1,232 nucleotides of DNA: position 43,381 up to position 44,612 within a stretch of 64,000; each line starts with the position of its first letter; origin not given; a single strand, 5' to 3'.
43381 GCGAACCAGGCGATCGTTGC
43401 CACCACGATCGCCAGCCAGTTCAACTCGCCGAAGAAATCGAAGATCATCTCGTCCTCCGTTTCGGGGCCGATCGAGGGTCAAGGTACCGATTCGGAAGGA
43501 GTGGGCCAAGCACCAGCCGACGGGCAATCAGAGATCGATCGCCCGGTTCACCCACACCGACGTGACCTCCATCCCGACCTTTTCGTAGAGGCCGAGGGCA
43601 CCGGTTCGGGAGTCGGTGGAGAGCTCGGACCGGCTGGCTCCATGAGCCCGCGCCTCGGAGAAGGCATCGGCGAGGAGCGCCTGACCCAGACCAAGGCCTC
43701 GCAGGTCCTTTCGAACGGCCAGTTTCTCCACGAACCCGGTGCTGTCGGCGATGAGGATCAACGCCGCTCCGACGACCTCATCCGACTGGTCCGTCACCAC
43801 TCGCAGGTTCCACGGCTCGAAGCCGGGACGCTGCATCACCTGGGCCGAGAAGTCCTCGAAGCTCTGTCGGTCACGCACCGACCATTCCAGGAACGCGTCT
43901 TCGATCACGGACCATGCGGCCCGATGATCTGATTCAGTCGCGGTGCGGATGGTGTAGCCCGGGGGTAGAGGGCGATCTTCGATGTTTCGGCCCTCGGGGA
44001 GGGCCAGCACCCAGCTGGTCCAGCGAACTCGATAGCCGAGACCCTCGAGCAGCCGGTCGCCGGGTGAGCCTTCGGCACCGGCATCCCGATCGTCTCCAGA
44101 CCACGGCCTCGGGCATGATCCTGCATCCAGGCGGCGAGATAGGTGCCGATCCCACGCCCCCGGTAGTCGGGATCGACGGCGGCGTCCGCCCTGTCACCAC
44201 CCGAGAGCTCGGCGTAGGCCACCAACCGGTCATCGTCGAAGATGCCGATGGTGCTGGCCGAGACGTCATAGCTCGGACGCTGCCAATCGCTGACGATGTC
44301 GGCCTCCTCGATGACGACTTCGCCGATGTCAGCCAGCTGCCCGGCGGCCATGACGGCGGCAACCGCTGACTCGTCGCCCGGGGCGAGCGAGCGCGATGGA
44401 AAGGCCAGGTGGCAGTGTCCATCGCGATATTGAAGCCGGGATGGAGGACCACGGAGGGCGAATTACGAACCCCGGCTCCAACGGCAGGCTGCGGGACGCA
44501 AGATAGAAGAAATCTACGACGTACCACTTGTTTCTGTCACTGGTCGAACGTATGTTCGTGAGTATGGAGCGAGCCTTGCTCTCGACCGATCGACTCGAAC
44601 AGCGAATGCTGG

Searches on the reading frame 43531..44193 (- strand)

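Call 36: search_protein_families(library=pfam, proteins=[window:43531-44193:-], max_evalue=0.001)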
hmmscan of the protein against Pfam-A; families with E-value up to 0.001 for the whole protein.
window:43531-44193:- (221 aa): 5 families
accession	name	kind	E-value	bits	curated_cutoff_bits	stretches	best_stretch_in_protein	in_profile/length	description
PF00583.31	Acetyltransf_1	-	3.8e-13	50.2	20.7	1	115-208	27-116/116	Acetyltransferase (GNAT) family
PF13673.13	Acetyltransf_10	-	2.8e-11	43.9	23.6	1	126-212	28-111/128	Acetyltransferase (GNAT) domain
PF13508.13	Acetyltransf_7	-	8.2e-10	39.4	27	1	133-207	7-81/84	Acetyltransferase (GNAT) domain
PF13480.13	Acetyltransf_6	-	1.8e-05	25.4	22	1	81-191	21-134/143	Acetyltransferase (GNAT) domain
PF08445.16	FR47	-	8.7e-05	22.9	22.1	0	146-213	15-84/86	FR47-like protein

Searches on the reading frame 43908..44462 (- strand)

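Call 36: search_protein_families(library=pfam, proteins=[window:43908-44462:-], max_evalue=0.001)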
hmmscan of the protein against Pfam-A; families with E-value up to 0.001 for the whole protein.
window:43908-44462:- (185 aa): 2 families
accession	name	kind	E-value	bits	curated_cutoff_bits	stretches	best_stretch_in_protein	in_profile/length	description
PF00583.31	Acetyltransf_1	-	2.1e-09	38.1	20.7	1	67-126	31-97/116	Acetyltransferase (GNAT) family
PF13508.13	Acetyltransf_7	-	2.1e-06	28.4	27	1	75-124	9-64/84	Acetyltransferase (GNAT) domain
